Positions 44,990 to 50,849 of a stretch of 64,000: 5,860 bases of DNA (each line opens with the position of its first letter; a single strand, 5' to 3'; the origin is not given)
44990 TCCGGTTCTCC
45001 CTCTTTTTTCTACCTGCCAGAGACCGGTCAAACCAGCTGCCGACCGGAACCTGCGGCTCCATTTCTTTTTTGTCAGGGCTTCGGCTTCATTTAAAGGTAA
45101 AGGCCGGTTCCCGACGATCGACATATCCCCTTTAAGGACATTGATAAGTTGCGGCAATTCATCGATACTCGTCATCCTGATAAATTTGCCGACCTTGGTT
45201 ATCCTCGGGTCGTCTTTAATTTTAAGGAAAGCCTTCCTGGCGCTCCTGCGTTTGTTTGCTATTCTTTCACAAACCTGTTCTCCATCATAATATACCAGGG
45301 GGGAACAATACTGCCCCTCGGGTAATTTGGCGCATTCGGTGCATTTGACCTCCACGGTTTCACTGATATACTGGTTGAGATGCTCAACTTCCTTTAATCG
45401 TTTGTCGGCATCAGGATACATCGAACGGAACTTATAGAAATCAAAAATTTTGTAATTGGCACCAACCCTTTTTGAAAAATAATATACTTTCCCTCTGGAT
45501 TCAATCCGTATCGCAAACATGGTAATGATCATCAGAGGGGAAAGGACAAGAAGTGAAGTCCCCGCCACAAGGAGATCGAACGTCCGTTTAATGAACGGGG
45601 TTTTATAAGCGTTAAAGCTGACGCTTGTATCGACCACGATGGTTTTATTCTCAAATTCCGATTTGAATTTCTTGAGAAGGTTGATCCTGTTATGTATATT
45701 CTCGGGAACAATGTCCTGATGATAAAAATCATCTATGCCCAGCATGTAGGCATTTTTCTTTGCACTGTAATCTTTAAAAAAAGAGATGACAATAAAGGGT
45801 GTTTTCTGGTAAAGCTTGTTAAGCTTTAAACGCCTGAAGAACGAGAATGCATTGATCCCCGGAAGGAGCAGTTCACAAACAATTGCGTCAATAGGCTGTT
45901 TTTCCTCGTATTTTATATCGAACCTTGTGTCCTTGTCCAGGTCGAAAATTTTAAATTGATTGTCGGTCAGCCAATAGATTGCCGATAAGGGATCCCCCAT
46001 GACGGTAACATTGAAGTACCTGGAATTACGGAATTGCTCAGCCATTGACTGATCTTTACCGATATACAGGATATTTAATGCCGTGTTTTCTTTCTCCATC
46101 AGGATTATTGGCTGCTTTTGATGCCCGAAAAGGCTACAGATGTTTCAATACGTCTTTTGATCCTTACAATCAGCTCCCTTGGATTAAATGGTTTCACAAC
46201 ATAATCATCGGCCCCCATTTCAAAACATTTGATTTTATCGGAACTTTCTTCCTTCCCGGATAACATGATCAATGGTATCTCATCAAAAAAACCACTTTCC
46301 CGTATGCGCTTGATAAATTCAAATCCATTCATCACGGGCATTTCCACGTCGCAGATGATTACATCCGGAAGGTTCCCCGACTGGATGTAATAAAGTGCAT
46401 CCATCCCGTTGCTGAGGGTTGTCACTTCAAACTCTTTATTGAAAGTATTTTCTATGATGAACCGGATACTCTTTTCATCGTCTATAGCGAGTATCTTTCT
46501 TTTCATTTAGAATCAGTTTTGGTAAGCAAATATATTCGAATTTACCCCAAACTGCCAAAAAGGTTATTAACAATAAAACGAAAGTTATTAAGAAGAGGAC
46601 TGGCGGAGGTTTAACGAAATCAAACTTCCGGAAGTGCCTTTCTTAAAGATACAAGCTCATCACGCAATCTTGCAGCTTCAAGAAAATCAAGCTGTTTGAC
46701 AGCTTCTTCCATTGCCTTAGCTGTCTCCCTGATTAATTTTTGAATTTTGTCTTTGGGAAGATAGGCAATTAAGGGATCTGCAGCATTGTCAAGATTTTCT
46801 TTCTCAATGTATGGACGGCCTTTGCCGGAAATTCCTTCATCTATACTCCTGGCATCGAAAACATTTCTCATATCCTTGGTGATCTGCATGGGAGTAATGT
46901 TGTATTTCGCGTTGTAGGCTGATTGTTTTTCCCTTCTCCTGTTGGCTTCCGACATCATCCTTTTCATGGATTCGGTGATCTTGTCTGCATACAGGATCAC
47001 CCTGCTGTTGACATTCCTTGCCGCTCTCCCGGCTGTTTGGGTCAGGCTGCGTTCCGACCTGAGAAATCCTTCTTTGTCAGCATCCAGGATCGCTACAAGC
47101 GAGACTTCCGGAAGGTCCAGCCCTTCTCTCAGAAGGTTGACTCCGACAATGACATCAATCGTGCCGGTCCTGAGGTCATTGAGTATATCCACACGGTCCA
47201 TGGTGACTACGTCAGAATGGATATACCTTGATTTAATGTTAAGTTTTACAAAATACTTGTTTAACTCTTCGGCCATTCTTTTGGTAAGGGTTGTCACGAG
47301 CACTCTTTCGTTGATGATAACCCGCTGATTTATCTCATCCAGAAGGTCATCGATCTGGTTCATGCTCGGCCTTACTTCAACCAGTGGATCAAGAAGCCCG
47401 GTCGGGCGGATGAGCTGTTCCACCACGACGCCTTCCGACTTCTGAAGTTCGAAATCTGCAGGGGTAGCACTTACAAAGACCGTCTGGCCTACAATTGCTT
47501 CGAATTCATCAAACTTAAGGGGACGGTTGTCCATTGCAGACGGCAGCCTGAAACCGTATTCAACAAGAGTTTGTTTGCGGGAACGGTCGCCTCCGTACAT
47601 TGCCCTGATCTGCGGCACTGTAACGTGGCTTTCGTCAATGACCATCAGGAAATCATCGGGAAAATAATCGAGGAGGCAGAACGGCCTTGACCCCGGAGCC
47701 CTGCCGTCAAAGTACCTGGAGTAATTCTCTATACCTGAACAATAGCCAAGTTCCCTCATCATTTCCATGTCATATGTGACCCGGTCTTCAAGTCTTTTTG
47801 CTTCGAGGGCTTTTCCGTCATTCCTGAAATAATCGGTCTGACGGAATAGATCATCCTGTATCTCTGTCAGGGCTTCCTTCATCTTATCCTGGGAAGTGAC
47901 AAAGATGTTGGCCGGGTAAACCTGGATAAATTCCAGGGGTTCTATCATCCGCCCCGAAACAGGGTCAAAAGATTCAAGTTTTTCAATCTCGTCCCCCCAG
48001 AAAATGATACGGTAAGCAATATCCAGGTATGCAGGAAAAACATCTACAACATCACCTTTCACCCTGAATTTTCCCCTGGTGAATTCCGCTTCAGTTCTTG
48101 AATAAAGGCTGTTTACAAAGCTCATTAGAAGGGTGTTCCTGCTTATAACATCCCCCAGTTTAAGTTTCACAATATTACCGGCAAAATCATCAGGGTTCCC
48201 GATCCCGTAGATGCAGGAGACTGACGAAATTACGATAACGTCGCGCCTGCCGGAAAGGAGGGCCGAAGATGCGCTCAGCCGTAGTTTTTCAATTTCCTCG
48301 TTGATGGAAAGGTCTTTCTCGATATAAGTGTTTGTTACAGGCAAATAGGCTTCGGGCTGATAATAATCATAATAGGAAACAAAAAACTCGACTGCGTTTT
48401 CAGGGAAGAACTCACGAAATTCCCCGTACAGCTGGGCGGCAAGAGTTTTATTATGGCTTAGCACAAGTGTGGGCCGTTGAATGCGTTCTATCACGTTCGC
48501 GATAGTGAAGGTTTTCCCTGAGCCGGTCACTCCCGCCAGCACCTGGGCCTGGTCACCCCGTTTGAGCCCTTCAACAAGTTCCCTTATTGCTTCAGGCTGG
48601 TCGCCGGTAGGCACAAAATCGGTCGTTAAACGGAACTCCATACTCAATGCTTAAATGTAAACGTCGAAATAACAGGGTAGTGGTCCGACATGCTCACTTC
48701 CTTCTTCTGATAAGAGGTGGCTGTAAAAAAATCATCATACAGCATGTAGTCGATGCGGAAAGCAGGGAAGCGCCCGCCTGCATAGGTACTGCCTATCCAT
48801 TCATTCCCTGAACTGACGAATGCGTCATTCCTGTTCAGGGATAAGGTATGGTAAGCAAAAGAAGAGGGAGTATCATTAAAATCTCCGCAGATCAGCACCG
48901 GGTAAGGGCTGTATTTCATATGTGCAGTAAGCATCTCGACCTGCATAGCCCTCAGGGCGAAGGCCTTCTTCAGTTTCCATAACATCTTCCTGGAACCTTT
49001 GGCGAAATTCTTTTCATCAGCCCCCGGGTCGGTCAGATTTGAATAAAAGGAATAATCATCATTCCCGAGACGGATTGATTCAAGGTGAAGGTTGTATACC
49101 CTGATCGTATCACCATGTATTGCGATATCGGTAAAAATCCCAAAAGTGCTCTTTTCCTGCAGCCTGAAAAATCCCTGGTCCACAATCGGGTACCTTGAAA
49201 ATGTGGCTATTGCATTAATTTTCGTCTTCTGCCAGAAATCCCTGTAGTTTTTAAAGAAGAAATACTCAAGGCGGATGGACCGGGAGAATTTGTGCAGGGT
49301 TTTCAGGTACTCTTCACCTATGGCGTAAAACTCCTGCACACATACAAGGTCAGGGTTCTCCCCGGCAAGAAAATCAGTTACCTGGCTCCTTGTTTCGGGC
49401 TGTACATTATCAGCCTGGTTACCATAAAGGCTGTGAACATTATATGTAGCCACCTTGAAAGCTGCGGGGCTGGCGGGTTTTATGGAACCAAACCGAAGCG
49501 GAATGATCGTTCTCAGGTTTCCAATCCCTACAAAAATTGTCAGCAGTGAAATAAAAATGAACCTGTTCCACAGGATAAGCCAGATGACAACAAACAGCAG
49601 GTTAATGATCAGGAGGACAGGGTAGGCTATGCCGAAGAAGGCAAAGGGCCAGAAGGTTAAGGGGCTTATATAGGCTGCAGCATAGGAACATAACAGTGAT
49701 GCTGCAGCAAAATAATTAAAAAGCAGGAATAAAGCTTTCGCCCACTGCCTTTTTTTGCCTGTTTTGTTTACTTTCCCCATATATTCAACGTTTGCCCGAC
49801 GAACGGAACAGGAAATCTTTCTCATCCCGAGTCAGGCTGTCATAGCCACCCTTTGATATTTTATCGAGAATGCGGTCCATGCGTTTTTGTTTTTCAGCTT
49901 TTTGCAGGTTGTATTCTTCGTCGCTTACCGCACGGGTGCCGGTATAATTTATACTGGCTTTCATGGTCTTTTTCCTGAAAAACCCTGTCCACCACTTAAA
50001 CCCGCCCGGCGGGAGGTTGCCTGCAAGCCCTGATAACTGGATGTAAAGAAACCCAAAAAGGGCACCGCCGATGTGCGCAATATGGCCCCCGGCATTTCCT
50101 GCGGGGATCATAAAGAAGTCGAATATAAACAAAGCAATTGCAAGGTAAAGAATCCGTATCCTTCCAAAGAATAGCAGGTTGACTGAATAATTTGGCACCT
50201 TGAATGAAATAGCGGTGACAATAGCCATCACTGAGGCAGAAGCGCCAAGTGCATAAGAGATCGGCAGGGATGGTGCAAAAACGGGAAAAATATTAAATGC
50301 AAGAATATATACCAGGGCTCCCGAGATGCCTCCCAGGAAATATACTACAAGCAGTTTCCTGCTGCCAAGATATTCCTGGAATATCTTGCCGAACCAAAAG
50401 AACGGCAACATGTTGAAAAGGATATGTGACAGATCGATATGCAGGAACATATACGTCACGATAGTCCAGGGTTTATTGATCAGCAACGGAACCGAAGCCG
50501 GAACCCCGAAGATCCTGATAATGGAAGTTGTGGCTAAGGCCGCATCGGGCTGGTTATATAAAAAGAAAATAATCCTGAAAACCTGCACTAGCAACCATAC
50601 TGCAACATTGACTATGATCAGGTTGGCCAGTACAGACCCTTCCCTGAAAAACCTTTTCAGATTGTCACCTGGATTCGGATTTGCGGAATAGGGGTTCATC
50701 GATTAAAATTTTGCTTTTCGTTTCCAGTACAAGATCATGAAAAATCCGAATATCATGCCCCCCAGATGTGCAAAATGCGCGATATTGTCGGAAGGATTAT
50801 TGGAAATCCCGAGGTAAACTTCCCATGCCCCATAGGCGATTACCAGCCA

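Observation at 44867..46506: Priming sugar transferase with a pseudo-receiver N-domain and a Cys4 insert, directly downstream of an intact CheY-like gene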

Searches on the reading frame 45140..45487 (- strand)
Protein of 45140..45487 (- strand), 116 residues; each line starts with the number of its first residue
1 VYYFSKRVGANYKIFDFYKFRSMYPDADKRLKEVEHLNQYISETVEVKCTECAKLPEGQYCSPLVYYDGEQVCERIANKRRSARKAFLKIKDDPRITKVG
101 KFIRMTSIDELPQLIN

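Call 64: search_solved_structures(query=window:45140-45487:-, max_evalue=1, show_alignments=5)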
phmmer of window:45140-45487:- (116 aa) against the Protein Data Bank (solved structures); distinct sequences matched with E-value up to 1: 12.
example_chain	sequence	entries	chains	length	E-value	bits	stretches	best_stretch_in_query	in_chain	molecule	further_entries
8t53_A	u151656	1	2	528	4.9e-11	46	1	86-116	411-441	Undecaprenyl-phosphate galactose phosphotransferase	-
30us_A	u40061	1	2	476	8e-10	42.1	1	70-116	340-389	UDP-Gal::undecaprenolphosphate Gal-1-P transferase WbaP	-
30wc_A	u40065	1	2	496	8.5e-10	42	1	70-116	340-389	Undecaprenyl-phosphate galactose phosphotransferase WbaP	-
9s7s_A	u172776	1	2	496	8.5e-10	42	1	70-116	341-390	UDP-Gal::undecaprenolphosphate Gal-1-P transferase WbaP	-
9s8l_A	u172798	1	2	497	8.6e-10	42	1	70-116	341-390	UDP-Gal::undecaprenolphosphate Gal-1-P transferase WbaP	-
8e37_B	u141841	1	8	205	6.7e-06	29.5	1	90-116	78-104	N,N'-diacetylbacilliosaminyl-1-phosphate transferase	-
8g1n_A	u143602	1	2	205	6.9e-06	29.4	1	90-116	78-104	N,N'-diacetylbacilliosaminyl-1-phosphate transferase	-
6zgn_A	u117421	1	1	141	0.16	15.4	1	13-79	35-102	Putative transfer protein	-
8s7l_A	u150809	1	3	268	0.46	13.9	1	14-78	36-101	Putative transfer protein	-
7pkw_A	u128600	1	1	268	0.48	13.8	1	14-78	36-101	Putative transfer protein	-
8q15_C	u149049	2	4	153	0.65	13.4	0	7-57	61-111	Histone H2B.4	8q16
6m2m_D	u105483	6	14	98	0.76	13.2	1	6-57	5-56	Histone H2B.1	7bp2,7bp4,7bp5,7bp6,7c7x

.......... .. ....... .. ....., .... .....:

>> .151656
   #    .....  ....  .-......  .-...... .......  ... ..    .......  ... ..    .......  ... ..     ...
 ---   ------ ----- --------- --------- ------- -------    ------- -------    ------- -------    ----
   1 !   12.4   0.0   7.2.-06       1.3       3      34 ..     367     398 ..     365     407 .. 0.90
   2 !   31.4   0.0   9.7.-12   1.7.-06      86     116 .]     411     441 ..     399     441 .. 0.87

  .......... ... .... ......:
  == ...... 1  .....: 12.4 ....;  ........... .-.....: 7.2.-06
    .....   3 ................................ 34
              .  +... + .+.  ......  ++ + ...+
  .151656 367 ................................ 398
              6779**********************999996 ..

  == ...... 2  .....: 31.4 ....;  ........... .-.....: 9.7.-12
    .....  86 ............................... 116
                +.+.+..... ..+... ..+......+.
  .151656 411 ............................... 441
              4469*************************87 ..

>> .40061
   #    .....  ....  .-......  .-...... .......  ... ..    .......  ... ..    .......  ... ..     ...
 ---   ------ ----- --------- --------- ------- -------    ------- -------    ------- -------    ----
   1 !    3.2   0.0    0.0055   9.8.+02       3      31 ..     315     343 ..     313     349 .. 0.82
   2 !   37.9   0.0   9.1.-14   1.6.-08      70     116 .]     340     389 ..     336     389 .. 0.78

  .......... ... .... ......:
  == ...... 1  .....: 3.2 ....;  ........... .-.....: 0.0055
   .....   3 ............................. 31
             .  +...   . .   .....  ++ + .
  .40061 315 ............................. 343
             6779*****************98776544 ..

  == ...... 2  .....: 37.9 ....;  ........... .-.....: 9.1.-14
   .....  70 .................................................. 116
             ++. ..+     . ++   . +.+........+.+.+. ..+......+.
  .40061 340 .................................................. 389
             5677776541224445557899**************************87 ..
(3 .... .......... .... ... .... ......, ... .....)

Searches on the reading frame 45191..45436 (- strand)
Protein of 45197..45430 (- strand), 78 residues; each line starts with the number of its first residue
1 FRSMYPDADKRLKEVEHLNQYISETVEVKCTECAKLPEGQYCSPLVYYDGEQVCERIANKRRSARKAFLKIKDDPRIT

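Call 40: search_protein_families(library=pfam, proteins=[window:45197-45430:-], max_evalue=10)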
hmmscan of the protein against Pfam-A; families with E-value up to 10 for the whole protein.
window:45197-45430:- (78 aa): 0 families

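Call 49: predict_structure(alignment_id=A2)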
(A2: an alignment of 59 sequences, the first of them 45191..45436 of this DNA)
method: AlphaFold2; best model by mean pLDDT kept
length: 82 residues; sequences in the alignment: 59
mean_pLDDT: 70.9   pTM: 0.42
mean pLDDT of the five models: 70.9, 64.1, 63.2, 61.6, 61.2
residues with pLDDT >= 90: 0; 70-90: 50; 50-70: 29; < 50: 3
segments of 3 or more residues with pLDDT < 50: 1-3
pLDDT, mean of each block of 10 residues (from residue 1): 58 74 64 74 78 80 72 69 59
secondary structure, 60 per line:
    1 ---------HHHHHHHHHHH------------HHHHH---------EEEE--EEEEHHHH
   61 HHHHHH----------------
elements in order: H10-20 H33-37 E47-50 E53-56 H57-66

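Call 53: fold_search(model_id=the predicted structure, library=pdb)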
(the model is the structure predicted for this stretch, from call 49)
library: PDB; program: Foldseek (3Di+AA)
matches with E <= 10: 9; with E <= 0.001: 0
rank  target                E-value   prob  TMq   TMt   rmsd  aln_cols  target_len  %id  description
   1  6kin_C                5.6e+00  0.03  0.19  0.05  12.2        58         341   14  Crystal structure of the tri-functional malyl-CoA lyase from Roseiflexus castenholzii (released 2019-09-04)
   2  6kkh_E                6.4e+00  0.03  0.20  0.06  11.3        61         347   11  Crystal structure of the oxalate bound malyl-CoA lyase from Roseiflexus castenholzii (released 2019-09-04)
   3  4l7z_E                6.4e+00  0.02  0.20  0.06  11.4        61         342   11  Crystal Structure of Chloroflexus aurantiacus malyl-CoA lyase (released 2013-12-04)
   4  6kin_A                6.9e+00  0.07  0.20  0.06   2.6        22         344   14  Crystal structure of the tri-functional malyl-CoA lyase from Roseiflexus castenholzii (released 2019-09-04)
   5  6kkh_I                8.4e+00  0.02  0.20  0.06  11.8        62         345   10  Crystal structure of the oxalate bound malyl-CoA lyase from Roseiflexus castenholzii (released 2019-09-04)
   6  1v1h_A                9.0e+00  0.04  0.18  0.15   5.5        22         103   32  Adenovirus fibre shaft sequence N-terminally fused to the bacteriophage T4 fibritin foldon trimerisation motif with a  (released 2004-07-30)
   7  7qb0_MODEL_1_A        9.7e+00  0.06  0.27  0.19   5.2        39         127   28  Solution structure of paxillin LIM2/3 (released 2022-11-30)
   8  6kkh_C                9.7e+00  0.05  0.20  0.06   2.6        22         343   14  Crystal structure of the oxalate bound malyl-CoA lyase from Roseiflexus castenholzii (released 2019-09-04)
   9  6kkh_K                9.7e+00  0.04  0.20  0.06   2.7        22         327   14  Crystal structure of the oxalate bound malyl-CoA lyase from Roseiflexus castenholzii (released 2019-09-04)

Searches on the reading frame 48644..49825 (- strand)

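Call 37: search_protein_families(library=pfam, proteins=[window:48644-49825:-], max_evalue=0.001)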
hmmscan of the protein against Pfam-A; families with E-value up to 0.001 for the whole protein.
window:48644-49825:- (393 aa): 1 family
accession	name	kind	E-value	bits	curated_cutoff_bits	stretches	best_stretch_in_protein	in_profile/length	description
PF03372.29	Exo_endo_phos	-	8.2e-20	71.9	24.5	1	126-382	1-225/225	Endonuclease/Exonuclease/phosphatase family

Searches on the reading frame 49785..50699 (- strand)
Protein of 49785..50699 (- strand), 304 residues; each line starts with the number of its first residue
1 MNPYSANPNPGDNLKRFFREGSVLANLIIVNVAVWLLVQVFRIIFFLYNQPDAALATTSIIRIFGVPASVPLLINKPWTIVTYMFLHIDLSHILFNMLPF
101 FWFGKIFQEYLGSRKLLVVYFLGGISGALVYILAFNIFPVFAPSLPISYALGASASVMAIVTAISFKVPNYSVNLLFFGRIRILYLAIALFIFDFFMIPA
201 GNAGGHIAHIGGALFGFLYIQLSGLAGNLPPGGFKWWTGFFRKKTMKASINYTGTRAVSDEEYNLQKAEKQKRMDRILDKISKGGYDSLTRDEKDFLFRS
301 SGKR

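Call 37: search_protein_families(library=pfam, proteins=[window:49785-50699:-], max_evalue=0.001)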
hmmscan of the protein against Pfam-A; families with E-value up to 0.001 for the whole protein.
window:49785-50699:- (304 aa): 2 families
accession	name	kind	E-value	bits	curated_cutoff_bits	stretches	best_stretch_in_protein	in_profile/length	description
PF01694.28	Rhomboid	-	3.6e-23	82.8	22.6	1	76-220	3-137/143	Rhomboid domain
PF20216.3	DUF6576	-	2.8e-12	47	27.3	1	260-301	4-45/47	Family of unknown function (DUF6576)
